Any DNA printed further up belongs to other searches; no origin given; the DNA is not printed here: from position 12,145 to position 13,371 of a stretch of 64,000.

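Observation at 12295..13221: MTAP-family phosphorylase translationally overlapped with a radical SAM gene: possible 5'-deoxyadenosine disposal module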

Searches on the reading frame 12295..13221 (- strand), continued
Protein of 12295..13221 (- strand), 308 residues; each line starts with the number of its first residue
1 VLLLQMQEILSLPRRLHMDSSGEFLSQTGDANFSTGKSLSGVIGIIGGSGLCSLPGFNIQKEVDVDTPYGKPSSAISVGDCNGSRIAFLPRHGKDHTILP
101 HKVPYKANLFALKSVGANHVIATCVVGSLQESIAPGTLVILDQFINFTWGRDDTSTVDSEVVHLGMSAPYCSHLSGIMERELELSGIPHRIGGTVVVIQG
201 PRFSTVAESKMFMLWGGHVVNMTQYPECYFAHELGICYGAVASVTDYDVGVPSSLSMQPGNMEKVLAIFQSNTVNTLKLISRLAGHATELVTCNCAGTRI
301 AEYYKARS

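Call 14: find_encoding_contigs(protein=P0101, flank=8000, max_places=3)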
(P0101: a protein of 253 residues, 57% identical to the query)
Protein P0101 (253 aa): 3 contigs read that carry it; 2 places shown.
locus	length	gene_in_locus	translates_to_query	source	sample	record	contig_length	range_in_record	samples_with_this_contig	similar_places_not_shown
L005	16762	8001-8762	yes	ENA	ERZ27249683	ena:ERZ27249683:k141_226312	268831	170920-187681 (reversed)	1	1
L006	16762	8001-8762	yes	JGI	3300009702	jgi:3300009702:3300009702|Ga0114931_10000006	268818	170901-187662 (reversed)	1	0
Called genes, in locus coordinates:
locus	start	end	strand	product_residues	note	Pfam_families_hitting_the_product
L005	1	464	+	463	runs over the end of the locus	PF16927:HisKA_7TM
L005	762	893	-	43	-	-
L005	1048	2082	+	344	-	PF04055:Radical_SAM, PF13186:SPASM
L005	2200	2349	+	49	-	-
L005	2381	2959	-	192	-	PF05724:TPMT (weak), PF01209:Ubie_methyltran (weak), PF13489:Methyltransf_23 (weak), PF03848:TehB (weak), PF13847:Methyltransf_31, PF08241:Methyltransf_11, PF08242:Methyltransf_12, PF13649:Methyltransf_25, +1 more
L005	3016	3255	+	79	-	-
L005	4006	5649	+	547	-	PF00005:ABC_tran, PF00006:ATP-synt_ab (faint), PF02463:SMC_N (faint), PF03193:RsgA_GTPase (faint), PF13476:AAA_23 (faint), PF13555:AAA_29 (faint), PF13304:AAA_21 (weak), PF00005:ABC_tran, +6 more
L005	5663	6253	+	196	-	PF00004:AAA (weak), PF13238:AAA_18 (faint), PF13671:AAA_33 (weak)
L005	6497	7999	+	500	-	PF04055:Radical_SAM, PF13353:Fer4_12 (weak)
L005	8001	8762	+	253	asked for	PF01048:PNP_UDP_1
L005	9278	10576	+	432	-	PF01553:Acyltransferase, PF12710:HAD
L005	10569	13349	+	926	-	PF16927:HisKA_7TM, PF01590:GAF (faint), PF13185:GAF_2 (weak), PF13492:GAF_3 (faint), PF13185:GAF_2 (weak), PF00512:HisKA, PF02518:HATPase_c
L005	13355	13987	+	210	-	PF01553:Acyltransferase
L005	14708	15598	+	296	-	-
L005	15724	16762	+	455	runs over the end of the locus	-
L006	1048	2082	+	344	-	PF04055:Radical_SAM, PF13186:SPASM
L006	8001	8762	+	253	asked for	PF01048:PNP_UDP_1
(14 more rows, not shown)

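Call 21: search_protein_families(library=pfam, proteins=[L001:6271-6462:+, L003:6225-6416:+, L005:6297-6470:+], max_evalue=10)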
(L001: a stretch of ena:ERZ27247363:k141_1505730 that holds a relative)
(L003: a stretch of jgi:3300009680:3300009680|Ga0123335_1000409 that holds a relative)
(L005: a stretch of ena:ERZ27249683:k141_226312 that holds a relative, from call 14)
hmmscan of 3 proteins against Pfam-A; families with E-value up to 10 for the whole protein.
L001:6271-6462:+ (63 aa): 0 families

L003:6225-6416:+ (63 aa): 2 families
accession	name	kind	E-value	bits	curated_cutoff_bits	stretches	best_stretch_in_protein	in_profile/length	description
PF22415.1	PSV_ORF131-like_dom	-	0.003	17.9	27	1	17-57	28-68/80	PSV_Hypothetical protein ORF131-like domain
PF08329.16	ChitinaseA_N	-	0.14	12.3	21.2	1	13-55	88-125/133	Chitinase A, N-terminal domain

L005:6297-6470:+ (57 aa): 0 families

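Call 31: search_protein_families(library=padloc, proteins=[window:12295-13170:-], max_evalue=0.01)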
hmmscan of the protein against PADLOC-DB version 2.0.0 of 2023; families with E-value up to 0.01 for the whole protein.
window:12295-13170:- (291 aa): 0 families

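Call 33: find_encoding_contigs(protein=P0115, flank=6000, max_places=2)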
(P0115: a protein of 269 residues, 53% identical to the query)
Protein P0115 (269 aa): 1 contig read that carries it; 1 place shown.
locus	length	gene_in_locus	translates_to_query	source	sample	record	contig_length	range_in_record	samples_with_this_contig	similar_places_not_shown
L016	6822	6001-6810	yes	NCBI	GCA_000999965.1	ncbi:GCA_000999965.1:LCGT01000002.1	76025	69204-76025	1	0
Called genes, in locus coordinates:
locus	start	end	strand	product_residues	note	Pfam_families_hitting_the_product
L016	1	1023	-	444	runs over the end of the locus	PF01326:PPDK_N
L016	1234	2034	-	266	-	-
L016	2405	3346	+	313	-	PF02661:Fic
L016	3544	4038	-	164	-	PF04461:YajQ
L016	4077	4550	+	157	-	PF00596:Aldolase_II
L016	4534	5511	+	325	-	PF01008:IF-2B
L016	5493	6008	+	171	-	PF00156:Pribosyltran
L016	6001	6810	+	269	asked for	PF01048:PNP_UDP_1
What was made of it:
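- Closest known: MtnP/MTAP acting on 5'-deoxyadenosine. Same: A related CPR MTAP sits in an operon with MtnA, aldolase and APRT (call 33).
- An MTAP of 53% identity from Peregrinibacteria lies in an operon of Aldolase_II, IF-2B (MtnA), APRT and MTAP (call 33). A related CPR MTAP works in a general salvage operon (call 33).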

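Call 34: find_encoding_contigs(protein=P0110, flank=6000, max_places=2)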
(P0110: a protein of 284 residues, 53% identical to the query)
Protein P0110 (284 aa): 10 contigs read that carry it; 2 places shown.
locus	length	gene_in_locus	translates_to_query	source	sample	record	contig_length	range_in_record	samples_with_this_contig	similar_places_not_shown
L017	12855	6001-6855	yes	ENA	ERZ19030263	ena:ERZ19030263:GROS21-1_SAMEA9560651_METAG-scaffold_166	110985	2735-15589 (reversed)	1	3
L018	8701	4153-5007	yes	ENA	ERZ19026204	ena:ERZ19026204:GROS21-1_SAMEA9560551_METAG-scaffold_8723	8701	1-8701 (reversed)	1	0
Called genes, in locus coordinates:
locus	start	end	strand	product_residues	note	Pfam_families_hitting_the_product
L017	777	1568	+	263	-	PF01522:Polysacc_deac_1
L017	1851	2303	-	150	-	-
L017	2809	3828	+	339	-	PF11074:DUF2779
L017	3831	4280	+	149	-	PF11074:DUF2779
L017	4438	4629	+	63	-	-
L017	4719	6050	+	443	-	PF13353:Fer4_12 (faint), PF04055:Radical_SAM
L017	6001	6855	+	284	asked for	PF01048:PNP_UDP_1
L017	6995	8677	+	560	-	PF00006:ATP-synt_ab (faint), PF02463:SMC_N (faint), PF00005:ABC_tran, PF13304:AAA_21 (faint), PF13401:AAA_22 (faint), PF13521:AAA_28 (faint), PF00005:ABC_tran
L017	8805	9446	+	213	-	PF00485:PRK, PF13238:AAA_18 (weak)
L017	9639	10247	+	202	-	PF01966:HD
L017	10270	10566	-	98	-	-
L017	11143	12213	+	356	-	-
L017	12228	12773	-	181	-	-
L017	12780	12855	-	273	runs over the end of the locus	PF01555:N6_N4_Mtase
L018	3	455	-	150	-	?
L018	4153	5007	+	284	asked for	PF01048:PNP_UDP_1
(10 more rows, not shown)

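Call 35: find_encoding_contigs(protein=P0106, flank=6000, max_places=2)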
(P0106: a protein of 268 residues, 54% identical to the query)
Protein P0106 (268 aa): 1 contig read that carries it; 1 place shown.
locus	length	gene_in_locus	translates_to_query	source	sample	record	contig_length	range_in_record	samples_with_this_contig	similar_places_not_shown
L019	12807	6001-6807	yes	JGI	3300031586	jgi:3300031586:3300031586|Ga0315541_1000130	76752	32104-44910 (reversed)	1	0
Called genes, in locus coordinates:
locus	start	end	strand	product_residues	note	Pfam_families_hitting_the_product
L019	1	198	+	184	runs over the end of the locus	PF01725:Ham1p_like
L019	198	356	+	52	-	-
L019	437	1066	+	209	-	-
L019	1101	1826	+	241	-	-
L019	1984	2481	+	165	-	PF20329:DUF6624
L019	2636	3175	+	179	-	-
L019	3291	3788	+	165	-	PF20329:DUF6624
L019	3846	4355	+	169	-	PF13328:HD_4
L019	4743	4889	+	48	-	-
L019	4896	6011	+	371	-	PF04055:Radical_SAM, PF13353:Fer4_12 (faint), PF13186:SPASM (weak)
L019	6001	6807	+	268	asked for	PF01048:PNP_UDP_1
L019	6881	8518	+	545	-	PF00005:ABC_tran, PF00006:ATP-synt_ab (faint), PF02463:SMC_N (faint), PF03193:RsgA_GTPase (faint), PF13191:AAA_16 (faint), PF13555:AAA_29 (faint), PF12848:ABC_tran_Xtn (weak), PF00005:ABC_tran, +4 more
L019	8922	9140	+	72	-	-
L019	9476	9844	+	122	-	PF00072:Response_reg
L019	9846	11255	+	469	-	PF01336:tRNA_anti-codon, PF00152:tRNA-synt_2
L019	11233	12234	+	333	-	PF00768:Peptidase_S11, PF13354:Beta-lactamase2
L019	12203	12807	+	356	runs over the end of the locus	PF00953:Glycos_transf_4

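Call 62: search_protein_families(library=pfam, proteins=[L005:5663-6253:+, L017:8805-9446:+, L017:9639-10247:+, L019:4896-6011:+], max_evalue=0.01)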
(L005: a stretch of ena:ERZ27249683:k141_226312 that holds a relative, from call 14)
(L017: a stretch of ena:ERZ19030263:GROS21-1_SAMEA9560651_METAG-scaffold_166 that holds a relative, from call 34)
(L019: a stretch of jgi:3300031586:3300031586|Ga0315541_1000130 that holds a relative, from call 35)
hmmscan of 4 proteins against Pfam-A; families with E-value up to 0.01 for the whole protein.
L005:5663-6253:+ (196 aa): 13 families
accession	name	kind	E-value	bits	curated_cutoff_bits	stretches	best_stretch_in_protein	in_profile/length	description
PF13671.12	AAA_33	-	3e-07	31.3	27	1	23-147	1-124/143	AAA domain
PF13238.12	AAA_18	-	4e-06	27.7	29.4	1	24-138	1-108/128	AAA domain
PF00004.35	AAA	-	6.5e-06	27.1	21.2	1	24-181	1-110/131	ATPase family associated with various cellular activities (AAA)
PF07728.20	AAA_5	-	0.00046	20.7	22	1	24-48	2-27/139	AAA domain (dynein-related subfamily)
PF02224.24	Cytidylate_kin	-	0.0007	19.8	26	0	27-52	4-29/211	Cytidylate kinase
PF01202.28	SKI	-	0.001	19.7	22.1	0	30-51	1-22/159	Shikimate kinase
PF20720.3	nSTAND3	-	0.0018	18.4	27.2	0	22-44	18-40/155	Novel STAND NTPase 3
PF13207.12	AAA_17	-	0.0021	18.8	27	0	27-50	1-24/136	AAA domain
PF05496.18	RuvB_N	-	0.003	17.8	27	1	23-48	35-60/159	Holliday junction DNA helicase RuvB P-loop domain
PF01712.25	dNK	-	0.0033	17.6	27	0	28-52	5-29/203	Deoxynucleoside kinase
PF22249.1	ERMP1-TM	-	0.0042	17.3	27.4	1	16-58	39-81/222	Endoplasmic reticulum metallopeptidase 1, TM domain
PF13191.12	AAA_16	-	0.007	17.3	32.6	1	23-83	26-80/167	AAA ATPase domain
PF03215.21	Rad17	-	0.0072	16.7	23.8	0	22-52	46-76/186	Rad17 P-loop domain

L017:8805-9446:+ (213 aa): 4 families
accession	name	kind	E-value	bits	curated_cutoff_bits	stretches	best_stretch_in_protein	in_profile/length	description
PF00485.24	PRK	-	2.9e-17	63.6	22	1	26-212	1-188/196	Phosphoribulokinase / Uridine kinase family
PF13238.12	AAA_18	-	3.8e-06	27.8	29.4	1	27-112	1-69/128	AAA domain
PF01712.25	dNK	-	0.00088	19.5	27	1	28-81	2-40/203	Deoxynucleoside kinase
PF20720.3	nSTAND3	-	0.0042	17.2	27.2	0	25-73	18-71/155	Novel STAND NTPase 3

L017:9639-10247:+ (202 aa): 1 family
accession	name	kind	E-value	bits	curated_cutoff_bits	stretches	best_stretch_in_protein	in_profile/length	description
PF01966.28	HD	-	2.4e-09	37.9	22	1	42-136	8-114/116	HD domain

L019:4896-6011:+ (371 aa): 3 families
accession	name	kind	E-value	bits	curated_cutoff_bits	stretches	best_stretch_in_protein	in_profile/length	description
PF04055.27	Radical_SAM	-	1.2e-17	65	29.5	1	22-195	2-165/166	Radical SAM superfamily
PF13186.11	SPASM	-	1.7e-06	28.7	21.5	1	267-327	1-66/67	Iron-sulfur cluster-binding domain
PF13353.11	Fer4_12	-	3.6e-05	24.5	22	1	17-99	5-80/137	4Fe-4S single cluster domain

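Call 68: find_encoding_contigs(protein=P0119, flank=5000, max_places=1)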
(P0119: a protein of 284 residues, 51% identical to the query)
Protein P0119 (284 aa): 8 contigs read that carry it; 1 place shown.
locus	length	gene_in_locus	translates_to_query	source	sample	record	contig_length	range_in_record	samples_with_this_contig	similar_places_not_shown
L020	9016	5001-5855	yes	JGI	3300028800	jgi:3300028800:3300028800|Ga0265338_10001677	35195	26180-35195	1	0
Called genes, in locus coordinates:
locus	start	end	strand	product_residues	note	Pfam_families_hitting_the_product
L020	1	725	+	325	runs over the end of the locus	PF00438:S-AdoMet_synt_N, PF02772:S-AdoMet_synt_M, PF02773:S-AdoMet_synt_C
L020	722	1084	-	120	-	PF13564:DoxX_2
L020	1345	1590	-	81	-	PF01541:GIY-YIG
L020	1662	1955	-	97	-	-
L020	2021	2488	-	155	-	PF09900:DUF2127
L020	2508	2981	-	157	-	PF00293:NUDIX, PF14815:NUDIX_4 (weak)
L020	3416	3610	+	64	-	-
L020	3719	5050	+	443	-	PF13353:Fer4_12 (faint), PF04055:Radical_SAM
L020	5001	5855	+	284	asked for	PF01048:PNP_UDP_1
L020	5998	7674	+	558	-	PF00005:ABC_tran, PF02463:SMC_N (faint), PF13555:AAA_29 (faint), PF13304:AAA_21 (faint), PF13401:AAA_22 (faint), PF12848:ABC_tran_Xtn (faint), PF00005:ABC_tran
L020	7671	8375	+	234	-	PF00485:PRK, PF13238:AAA_18 (weak)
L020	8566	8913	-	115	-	-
